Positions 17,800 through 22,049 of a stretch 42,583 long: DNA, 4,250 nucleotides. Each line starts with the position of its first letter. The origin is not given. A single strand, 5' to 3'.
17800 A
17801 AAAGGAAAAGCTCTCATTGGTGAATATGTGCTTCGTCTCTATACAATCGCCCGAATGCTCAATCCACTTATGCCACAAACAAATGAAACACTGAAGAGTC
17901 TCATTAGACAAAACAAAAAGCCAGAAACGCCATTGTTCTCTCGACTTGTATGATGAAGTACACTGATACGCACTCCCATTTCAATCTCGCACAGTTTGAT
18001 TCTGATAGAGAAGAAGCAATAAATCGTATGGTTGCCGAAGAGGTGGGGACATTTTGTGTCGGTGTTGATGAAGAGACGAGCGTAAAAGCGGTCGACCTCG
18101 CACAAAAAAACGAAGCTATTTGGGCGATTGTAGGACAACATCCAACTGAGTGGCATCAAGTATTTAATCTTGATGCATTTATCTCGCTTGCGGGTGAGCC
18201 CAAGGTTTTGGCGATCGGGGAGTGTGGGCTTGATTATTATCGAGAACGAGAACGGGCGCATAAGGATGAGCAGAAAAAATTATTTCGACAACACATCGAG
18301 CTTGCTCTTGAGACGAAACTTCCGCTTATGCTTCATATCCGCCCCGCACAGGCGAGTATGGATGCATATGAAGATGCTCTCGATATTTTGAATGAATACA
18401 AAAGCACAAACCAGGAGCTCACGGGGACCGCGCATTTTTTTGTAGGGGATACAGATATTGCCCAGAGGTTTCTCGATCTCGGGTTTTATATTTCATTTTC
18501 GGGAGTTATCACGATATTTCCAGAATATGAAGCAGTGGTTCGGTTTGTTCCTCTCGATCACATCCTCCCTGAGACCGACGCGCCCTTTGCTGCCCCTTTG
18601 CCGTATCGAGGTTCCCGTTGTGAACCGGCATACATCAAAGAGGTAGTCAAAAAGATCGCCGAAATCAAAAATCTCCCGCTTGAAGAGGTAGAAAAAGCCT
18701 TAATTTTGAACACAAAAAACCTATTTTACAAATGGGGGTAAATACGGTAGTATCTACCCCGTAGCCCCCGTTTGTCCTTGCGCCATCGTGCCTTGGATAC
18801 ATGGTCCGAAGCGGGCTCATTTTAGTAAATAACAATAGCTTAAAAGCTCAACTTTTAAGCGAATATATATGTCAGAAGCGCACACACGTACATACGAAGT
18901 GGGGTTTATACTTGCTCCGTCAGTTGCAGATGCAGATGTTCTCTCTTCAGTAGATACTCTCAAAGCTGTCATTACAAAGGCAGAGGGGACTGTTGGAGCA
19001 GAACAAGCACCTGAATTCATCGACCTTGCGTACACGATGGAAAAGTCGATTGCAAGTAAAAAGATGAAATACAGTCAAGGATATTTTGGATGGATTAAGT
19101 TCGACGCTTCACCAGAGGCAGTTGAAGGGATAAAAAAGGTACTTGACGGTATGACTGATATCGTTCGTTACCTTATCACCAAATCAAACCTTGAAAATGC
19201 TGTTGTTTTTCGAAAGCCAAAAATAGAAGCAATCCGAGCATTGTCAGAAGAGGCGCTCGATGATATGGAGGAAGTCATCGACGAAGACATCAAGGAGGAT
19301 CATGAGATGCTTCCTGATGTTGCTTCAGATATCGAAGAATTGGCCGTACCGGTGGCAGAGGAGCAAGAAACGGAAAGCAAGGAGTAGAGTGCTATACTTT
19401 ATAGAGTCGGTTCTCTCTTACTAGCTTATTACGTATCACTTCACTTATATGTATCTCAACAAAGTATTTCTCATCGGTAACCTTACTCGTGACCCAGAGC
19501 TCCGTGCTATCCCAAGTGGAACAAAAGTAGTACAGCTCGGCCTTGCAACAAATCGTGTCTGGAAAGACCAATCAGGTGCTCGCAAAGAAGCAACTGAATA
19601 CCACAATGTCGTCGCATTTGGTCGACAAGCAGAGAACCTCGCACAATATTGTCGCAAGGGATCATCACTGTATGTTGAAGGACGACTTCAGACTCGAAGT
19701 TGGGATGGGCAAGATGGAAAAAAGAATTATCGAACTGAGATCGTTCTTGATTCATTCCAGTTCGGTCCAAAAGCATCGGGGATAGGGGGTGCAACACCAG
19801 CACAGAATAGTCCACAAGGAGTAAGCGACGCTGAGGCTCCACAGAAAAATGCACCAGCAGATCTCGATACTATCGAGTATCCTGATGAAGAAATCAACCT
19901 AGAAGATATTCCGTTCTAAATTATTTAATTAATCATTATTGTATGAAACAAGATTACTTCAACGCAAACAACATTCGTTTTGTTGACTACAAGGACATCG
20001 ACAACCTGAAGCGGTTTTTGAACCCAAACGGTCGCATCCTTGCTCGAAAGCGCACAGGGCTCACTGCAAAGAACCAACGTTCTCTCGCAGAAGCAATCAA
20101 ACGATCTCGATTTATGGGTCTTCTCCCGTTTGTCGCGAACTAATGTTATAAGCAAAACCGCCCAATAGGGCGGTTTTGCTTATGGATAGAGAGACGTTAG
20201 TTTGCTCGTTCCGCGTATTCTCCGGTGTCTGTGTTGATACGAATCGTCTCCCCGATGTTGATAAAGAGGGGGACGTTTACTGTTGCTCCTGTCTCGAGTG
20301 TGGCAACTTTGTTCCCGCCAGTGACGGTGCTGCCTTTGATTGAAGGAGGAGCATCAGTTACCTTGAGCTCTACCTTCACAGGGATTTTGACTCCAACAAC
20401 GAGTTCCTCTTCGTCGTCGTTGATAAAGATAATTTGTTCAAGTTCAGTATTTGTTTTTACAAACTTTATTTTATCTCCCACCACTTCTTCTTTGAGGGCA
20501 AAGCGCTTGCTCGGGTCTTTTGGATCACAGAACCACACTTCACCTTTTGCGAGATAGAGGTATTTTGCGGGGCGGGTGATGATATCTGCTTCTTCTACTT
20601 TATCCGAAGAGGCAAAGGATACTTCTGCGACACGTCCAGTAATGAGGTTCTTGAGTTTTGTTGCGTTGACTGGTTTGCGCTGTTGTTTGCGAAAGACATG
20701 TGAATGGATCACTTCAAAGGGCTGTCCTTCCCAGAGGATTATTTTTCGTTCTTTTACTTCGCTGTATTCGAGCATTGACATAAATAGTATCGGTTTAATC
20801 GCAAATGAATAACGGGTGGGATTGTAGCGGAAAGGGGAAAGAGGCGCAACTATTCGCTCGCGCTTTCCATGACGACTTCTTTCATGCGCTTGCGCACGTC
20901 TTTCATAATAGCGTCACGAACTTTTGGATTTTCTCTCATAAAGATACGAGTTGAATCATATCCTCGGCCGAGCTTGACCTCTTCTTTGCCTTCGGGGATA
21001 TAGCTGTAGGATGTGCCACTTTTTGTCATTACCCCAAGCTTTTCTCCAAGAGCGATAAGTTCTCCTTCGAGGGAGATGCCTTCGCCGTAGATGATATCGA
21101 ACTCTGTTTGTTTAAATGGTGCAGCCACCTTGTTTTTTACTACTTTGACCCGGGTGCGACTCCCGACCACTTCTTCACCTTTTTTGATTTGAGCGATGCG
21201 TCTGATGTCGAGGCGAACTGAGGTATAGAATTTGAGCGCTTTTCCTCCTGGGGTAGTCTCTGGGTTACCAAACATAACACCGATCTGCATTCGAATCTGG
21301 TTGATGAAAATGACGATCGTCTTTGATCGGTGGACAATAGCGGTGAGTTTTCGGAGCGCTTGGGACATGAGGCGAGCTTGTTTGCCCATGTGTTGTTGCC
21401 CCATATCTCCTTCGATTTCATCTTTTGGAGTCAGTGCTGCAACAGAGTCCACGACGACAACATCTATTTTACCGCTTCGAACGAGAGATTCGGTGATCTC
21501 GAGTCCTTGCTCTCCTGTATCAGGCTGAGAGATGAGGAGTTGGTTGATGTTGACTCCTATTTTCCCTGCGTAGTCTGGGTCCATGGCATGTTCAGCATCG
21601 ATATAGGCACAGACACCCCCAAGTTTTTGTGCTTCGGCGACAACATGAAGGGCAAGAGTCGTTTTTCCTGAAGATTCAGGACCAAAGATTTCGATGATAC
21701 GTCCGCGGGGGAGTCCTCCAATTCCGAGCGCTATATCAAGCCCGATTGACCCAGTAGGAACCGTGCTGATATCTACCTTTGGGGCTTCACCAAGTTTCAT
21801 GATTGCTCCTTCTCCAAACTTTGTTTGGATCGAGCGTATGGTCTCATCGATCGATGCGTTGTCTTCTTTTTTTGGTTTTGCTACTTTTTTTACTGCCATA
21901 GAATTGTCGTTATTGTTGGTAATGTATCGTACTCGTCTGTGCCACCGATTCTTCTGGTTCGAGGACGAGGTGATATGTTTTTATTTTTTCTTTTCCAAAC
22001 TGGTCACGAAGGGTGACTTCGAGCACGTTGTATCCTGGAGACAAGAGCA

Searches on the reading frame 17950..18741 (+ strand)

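Call 6: search_protein_families(library=pfam, proteins=[window:17950-18741:+], max_evalue=0.0001)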
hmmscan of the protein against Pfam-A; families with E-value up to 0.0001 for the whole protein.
window:17950-18741:+ (263 aa): 1 family
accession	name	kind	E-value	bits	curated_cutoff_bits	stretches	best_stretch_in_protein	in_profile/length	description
PF01026.27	TatD_DNase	-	8.2e-70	235.5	27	1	5-259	1-252/253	TatD related DNase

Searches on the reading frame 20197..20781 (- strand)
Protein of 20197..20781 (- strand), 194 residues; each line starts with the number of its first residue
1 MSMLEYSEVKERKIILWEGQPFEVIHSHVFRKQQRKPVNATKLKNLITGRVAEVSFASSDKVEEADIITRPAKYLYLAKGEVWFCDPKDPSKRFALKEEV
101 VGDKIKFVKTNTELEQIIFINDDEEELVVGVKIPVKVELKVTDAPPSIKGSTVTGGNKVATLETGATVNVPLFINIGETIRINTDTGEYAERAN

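Call 5: search_protein_families(library=pfam, proteins=[window:20197-20781:-], max_evalue=0.01)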
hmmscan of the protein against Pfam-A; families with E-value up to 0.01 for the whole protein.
window:20197-20781:- (194 aa): 3 families
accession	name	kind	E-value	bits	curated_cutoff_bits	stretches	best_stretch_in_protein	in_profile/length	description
PF09285.17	Elong-fact-P_C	-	2.7e-24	85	25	1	137-192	1-56/56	Elongation factor P, C-terminal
PF08207.18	EFP_N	-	9.7e-08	32.3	23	1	7-62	3-58/58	Elongation factor P (EF-P) KOW-like domain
PF01132.26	EFP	-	0.0018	18.6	27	0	70-122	1-51/54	Elongation factor P (EF-P) OB domain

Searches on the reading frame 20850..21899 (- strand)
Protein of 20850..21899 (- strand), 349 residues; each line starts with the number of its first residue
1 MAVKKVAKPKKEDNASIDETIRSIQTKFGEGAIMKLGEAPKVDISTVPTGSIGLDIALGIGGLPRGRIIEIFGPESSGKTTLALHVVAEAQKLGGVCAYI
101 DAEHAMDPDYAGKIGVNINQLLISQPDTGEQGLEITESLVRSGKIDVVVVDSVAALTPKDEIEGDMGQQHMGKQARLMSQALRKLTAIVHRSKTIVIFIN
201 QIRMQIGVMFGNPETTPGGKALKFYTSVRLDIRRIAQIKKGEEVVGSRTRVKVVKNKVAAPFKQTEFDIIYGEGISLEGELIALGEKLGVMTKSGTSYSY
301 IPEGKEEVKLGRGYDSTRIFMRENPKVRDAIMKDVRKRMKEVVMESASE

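Call 5: search_protein_families(library=pfam, proteins=[window:20850-21899:-], max_evalue=0.01)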
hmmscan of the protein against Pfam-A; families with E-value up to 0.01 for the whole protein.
window:20850-21899:- (349 aa): 9 families
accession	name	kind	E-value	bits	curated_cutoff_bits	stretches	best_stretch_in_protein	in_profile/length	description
PF00154.27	RecA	-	3.3e-137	456.6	27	1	17-276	3-262/262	recA bacterial DNA recombination protein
PF21096.2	RecA_C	-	3e-10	40.5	27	1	279-339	1-56/57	RecA C-terminal domain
PF08423.17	Rad51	-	3.7e-10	39.9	22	1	44-235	5-212/244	Rad51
PF06745.19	ATPase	-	1.6e-07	31.3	26.6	1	47-106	1-60/231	KaiC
PF01637.24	ATPase_2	-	1.4e-05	25.5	33.2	1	67-205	21-122/225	ATPase domain predominantly from Archaea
PF02283.22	CobU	-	4.5e-05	23.5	27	1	71-206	3-129/168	Cobinamide kinase / cobinamide phosphate guanyltransferase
PF13481.12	AAA_25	-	0.00011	22.3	27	0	62-89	29-56/195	AAA domain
PF13191.12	AAA_16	-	0.0026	18.7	32.6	1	64-201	22-140/167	AAA ATPase domain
PF13401.12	AAA_22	-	0.0031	18.3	27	1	67-161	6-97/130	AAA domain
